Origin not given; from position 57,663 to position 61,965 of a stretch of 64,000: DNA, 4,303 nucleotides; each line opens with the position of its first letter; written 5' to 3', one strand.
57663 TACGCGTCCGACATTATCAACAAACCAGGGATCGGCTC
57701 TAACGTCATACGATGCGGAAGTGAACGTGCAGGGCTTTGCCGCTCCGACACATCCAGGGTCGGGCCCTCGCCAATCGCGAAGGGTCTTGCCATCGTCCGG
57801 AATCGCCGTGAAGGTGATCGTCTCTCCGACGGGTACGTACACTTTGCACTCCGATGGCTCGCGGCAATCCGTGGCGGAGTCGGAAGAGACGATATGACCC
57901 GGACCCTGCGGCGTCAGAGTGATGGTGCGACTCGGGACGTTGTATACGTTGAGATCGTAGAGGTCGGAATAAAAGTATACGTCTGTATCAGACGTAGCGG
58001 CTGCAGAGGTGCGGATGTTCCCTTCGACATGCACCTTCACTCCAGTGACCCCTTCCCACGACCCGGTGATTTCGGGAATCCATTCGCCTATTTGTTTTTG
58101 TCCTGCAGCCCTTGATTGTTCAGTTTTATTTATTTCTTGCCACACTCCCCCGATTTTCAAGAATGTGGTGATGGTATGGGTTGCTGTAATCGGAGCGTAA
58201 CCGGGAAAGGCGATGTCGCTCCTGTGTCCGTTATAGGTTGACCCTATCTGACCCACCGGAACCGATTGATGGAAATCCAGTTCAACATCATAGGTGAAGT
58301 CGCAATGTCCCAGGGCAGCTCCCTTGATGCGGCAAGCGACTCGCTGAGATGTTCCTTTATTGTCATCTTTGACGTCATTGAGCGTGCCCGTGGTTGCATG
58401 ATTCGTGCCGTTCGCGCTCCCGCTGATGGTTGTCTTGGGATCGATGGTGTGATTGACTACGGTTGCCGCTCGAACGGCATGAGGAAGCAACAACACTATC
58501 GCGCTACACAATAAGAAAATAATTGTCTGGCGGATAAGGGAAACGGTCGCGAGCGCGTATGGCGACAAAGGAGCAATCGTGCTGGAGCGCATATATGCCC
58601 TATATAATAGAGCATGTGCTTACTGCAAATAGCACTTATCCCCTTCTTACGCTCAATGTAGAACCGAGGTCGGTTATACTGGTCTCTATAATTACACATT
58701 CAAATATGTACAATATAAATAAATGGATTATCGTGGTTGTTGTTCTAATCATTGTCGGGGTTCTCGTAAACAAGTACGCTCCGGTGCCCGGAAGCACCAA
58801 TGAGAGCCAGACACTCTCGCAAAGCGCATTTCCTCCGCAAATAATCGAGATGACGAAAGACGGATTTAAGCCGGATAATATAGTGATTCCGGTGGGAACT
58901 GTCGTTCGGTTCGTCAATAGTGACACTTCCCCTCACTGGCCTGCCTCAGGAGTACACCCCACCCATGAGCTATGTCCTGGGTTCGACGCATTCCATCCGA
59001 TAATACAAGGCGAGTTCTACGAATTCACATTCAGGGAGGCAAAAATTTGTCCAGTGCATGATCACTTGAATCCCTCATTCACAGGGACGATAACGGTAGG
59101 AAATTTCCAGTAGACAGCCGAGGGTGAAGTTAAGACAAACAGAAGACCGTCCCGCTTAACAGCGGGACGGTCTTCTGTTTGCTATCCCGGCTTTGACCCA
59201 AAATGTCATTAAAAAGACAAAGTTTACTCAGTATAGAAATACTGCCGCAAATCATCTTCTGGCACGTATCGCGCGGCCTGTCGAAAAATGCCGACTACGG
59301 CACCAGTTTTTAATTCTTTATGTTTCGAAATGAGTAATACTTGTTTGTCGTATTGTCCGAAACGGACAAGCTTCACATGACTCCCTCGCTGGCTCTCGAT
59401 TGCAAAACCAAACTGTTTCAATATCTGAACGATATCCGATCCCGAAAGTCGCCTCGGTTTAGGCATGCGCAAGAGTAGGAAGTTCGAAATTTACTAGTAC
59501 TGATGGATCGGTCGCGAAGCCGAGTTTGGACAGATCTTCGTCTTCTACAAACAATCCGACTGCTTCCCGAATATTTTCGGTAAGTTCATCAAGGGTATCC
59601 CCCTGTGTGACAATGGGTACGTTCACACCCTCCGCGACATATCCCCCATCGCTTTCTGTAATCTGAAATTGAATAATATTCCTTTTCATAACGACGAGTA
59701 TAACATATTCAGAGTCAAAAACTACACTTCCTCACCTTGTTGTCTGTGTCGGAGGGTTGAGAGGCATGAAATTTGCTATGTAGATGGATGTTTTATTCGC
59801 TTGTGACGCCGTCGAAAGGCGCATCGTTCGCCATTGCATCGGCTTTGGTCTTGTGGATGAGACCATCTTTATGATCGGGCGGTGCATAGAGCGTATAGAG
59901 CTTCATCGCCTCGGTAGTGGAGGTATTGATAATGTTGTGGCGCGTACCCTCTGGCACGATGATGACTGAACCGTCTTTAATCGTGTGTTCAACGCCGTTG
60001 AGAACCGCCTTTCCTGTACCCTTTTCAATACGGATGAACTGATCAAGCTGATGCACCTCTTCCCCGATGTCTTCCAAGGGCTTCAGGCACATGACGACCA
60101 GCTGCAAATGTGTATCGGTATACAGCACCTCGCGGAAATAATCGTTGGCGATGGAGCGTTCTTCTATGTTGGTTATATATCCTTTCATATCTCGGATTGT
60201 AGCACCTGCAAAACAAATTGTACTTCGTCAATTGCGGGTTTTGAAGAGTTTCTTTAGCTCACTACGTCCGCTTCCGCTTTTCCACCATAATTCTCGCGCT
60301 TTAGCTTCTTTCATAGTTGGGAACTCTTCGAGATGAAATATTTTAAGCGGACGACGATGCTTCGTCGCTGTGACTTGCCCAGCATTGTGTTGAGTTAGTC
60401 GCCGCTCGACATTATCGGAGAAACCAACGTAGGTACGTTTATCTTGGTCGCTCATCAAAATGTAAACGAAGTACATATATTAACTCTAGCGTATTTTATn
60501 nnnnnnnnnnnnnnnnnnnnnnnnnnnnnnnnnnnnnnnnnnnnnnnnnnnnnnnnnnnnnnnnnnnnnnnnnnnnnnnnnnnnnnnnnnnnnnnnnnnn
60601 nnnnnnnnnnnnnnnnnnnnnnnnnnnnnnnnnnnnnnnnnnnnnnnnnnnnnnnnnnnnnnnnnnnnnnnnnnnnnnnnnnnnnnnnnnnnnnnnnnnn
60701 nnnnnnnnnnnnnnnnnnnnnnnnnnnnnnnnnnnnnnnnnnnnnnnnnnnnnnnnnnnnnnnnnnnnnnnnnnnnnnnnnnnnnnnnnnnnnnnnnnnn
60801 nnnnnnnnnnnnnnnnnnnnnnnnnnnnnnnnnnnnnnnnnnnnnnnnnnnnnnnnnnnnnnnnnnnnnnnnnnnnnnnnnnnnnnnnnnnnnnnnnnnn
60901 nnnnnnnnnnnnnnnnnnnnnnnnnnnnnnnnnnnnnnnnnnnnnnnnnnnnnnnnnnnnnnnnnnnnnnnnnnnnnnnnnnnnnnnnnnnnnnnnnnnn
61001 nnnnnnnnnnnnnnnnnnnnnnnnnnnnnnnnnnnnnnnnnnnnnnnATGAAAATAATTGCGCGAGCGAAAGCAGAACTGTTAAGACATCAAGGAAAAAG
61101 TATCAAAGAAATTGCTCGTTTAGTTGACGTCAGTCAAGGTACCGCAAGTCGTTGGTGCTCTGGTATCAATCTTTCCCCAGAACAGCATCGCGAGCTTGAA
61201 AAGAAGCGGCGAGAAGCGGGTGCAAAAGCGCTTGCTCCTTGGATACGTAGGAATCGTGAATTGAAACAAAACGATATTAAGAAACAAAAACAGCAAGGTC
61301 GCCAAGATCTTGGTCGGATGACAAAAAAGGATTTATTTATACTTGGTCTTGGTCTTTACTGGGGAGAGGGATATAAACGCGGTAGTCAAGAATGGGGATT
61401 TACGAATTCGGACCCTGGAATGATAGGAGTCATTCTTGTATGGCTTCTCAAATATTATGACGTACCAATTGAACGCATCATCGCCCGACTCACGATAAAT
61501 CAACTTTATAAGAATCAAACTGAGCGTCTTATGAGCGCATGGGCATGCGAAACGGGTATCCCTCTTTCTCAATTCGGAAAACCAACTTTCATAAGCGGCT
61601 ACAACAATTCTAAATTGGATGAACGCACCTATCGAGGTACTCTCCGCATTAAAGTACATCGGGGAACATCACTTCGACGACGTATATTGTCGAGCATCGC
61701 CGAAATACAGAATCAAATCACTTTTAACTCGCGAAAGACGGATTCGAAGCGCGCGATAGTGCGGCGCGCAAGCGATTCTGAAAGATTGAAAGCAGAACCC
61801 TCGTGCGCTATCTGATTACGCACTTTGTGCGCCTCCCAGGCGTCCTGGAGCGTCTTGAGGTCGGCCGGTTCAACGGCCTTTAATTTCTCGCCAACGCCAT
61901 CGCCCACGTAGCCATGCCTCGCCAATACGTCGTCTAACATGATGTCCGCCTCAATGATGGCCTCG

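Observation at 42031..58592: Operon-like block: 4691-aa secreted giant protein, small membrane protein, Cys-rich HEXXH metalloprotease and lipoprotein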

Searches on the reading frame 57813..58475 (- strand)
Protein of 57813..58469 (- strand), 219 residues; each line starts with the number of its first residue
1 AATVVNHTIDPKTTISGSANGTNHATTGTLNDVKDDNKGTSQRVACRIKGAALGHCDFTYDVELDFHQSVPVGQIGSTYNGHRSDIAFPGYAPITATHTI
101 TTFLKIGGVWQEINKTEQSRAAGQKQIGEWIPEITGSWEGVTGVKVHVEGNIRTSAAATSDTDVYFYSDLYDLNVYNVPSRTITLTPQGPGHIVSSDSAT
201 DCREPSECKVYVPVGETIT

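Call 10: search_protein_families(library=pfam, proteins=[window:57903-58475:-], max_evalue=1)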
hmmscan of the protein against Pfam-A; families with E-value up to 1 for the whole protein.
window:57903-58475:- (191 aa): 0 families

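Call 15: search_protein_families(library=ncbifam, proteins=[window:57813-58469:-], max_evalue=1)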
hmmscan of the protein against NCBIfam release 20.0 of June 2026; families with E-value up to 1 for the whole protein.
window:57813-58469:- (219 aa): 1 family
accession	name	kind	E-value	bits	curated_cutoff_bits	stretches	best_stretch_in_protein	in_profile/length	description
TIGR02724.1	phenyl_P_beta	equivalog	0.066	11.6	468.95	1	92-162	303-371/472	phenylphosphate carboxylase subunit beta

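Call 16: search_protein_families(library=pfam, proteins=[window:57813-58469:-], max_evalue=5)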
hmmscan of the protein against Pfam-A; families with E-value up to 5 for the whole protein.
window:57813-58469:- (219 aa): 0 families

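Call 79: find_homologous_proteins(query=A3, max_evalue=0.001)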
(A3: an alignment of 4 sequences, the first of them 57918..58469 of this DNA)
Query A3 (4 sequences): 2844 candidates shared short words with the query, none scored E <= 0.001.

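Call 106: search_solved_structures(query=A3, max_evalue=10)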
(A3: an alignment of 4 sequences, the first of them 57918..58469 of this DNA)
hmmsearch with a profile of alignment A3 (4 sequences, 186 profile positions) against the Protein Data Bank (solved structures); distinct sequences matched with E-value up to 10: 3.
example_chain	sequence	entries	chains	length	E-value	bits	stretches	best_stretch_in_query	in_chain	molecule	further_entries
7o4c_A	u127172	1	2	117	0.61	13.1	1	128-164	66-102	Penicillin-binding protein 1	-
2vd8_A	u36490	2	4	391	0.67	13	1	67-151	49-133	ALANINE RACEMASE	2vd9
3ha1_A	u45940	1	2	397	0.69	12.9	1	67-151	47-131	Alanine racemase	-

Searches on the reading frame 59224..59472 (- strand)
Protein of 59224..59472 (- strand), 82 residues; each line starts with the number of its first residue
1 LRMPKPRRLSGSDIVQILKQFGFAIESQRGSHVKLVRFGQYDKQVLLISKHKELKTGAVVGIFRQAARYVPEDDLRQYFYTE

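Call 65: search_protein_families(library=pfam, proteins=[window:59224-59472:-], max_evalue=0.001)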
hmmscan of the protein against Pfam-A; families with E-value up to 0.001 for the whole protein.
window:59224-59472:- (82 aa): 1 family
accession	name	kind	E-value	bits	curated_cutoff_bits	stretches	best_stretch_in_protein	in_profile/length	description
PF07927.17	HicA_toxin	-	2.7e-11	43.8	27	1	11-66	1-56/58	HicA toxin of bacterial toxin-antitoxin,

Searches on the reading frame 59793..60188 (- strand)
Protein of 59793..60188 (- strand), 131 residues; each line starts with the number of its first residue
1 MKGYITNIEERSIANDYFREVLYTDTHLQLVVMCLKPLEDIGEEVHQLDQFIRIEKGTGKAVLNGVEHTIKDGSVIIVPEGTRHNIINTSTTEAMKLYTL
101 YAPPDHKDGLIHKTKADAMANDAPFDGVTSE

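Call 65: search_protein_families(library=pfam, proteins=[window:59793-60188:-], max_evalue=0.001)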
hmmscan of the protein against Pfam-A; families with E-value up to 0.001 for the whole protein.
window:59793-60188:- (131 aa): 2 families
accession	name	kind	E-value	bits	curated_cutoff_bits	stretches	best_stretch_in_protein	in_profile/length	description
PF07883.17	Cupin_2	-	8.5e-13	48.3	27.2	1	32-99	2-68/70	Cupin domain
PF02311.25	AraC_binding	-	1.5e-05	25.2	21.1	1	42-107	17-81/135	AraC-like ligand binding domain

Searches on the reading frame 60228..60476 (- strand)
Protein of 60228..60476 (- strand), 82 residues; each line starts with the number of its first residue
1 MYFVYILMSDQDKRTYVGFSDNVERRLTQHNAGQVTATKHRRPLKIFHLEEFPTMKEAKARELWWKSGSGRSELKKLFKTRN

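Call 65: search_protein_families(library=pfam, proteins=[window:60228-60476:-], max_evalue=0.001)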
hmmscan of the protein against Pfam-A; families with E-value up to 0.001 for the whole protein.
window:60228-60476:- (82 aa): 1 family
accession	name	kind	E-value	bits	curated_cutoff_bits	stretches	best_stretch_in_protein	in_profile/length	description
PF01541.30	GIY-YIG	-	2.4e-17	63.4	22.6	1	1-71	1-74/78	GIY-YIG catalytic domain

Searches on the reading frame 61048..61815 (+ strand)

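Call 65: search_protein_families(library=pfam, proteins=[window:61048-61815:+], max_evalue=0.001)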
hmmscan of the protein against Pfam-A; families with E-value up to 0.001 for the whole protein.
window:61048-61815:+ (255 aa): 4 families
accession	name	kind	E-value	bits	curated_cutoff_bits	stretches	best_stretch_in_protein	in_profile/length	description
PF13518.12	HTH_28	-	2.4e-06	27.9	25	1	13-39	9-35/52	Helix-turn-helix domain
PF13384.12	HTH_23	-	2.4e-05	24.5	24.6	1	4-36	5-37/50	Homeodomain-like domain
PF01381.28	HTH_3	-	3.3e-05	24.3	23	1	10-45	3-39/55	Helix-turn-helix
PF13936.12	HTH_38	-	0.0002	21.5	27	1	6-35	10-39/44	Helix-turn-helix domain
